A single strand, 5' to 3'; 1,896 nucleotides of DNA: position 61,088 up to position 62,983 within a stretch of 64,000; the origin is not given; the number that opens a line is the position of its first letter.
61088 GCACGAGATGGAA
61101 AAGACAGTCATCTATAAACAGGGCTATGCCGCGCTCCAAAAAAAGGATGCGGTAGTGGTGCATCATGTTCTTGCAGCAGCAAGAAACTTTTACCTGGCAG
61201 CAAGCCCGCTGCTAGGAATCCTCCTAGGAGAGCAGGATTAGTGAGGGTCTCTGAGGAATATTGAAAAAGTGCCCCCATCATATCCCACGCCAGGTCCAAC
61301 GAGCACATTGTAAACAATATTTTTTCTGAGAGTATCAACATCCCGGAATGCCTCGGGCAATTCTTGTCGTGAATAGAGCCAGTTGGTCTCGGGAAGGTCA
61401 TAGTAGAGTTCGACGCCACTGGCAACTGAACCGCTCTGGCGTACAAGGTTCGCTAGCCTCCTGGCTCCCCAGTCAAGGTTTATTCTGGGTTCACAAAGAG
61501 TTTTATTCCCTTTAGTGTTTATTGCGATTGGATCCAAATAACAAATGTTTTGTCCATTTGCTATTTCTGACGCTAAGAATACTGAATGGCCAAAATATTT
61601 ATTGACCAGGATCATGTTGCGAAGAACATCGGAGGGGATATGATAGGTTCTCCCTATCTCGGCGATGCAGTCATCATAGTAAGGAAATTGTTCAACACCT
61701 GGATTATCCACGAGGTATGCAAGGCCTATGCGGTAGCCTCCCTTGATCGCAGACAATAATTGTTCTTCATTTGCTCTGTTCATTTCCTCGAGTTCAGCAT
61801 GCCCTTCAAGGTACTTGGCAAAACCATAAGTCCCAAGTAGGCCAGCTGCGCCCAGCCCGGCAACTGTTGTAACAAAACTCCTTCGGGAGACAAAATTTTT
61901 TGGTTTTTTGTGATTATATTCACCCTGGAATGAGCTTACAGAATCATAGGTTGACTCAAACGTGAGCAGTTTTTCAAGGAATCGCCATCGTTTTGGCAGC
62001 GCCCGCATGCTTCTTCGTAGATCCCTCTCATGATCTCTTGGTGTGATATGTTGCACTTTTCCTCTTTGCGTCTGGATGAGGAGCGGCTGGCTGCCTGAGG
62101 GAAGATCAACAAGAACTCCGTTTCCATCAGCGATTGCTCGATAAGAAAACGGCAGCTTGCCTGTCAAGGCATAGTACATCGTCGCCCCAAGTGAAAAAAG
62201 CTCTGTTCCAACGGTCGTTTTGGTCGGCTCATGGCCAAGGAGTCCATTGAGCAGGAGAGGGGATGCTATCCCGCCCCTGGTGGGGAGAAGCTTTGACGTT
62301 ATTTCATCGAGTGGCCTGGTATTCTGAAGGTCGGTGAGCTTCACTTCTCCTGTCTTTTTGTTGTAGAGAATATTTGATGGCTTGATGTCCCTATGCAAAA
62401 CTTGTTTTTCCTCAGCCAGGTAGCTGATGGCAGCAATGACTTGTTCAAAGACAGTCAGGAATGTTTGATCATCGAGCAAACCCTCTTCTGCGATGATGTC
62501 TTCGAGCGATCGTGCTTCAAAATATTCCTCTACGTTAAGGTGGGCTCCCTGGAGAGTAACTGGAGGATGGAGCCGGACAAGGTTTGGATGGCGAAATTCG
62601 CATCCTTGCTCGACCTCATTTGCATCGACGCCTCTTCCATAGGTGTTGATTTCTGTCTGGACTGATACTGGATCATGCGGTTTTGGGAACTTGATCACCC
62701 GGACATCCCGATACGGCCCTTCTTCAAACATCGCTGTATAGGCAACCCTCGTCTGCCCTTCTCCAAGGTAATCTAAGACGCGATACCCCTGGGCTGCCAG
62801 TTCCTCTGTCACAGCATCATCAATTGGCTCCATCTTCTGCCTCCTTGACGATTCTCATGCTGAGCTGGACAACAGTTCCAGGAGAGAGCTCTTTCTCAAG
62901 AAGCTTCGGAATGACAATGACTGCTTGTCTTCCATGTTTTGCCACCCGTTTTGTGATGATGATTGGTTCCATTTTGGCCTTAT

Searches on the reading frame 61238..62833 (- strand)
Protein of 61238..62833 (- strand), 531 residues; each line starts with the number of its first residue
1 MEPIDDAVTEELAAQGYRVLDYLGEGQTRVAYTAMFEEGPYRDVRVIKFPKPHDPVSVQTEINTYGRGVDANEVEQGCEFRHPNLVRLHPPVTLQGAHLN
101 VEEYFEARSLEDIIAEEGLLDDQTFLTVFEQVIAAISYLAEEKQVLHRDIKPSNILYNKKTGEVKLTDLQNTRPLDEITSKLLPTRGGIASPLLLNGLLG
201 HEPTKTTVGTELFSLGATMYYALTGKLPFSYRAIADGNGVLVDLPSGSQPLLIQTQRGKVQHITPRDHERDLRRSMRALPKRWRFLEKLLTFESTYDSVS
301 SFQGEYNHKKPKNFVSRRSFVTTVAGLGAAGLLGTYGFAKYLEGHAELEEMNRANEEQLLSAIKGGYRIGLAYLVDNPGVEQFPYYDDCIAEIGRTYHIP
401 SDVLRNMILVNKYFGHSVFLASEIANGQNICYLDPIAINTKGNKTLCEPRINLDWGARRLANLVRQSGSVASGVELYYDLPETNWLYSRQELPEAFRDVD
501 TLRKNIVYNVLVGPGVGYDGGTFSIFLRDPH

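Call 71: find_encoding_contigs(protein=window:61238-62833:-, flank=10000, max_places=1)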
Protein window:61238-62833:- (531 aa): 23 contigs read that carry it; 1 place shown.
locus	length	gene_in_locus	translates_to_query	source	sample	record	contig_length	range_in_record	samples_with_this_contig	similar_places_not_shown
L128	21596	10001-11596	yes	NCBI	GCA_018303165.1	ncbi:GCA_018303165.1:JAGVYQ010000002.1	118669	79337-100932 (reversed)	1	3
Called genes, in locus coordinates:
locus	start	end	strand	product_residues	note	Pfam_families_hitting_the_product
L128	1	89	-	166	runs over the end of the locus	-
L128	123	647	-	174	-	-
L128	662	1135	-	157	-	PF04214:DUF411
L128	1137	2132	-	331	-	-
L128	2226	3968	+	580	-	PF05763:DUF835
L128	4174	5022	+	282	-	-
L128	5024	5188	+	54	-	-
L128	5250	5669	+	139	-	-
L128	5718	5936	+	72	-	-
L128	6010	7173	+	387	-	PF13192:Thioredoxin_3 (faint)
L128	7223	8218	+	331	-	PF02683:DsbD_TM, PF13386:DsbD_2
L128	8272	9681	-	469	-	PF01637:ATPase_2, PF13191:AAA_16 (faint), PF13173:AAA_14, PF13401:AAA_22, PF03008:DUF234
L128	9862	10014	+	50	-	-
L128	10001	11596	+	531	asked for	PF00069:Pkinase, PF07714:PK_Tyr_Ser-Thr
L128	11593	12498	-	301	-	-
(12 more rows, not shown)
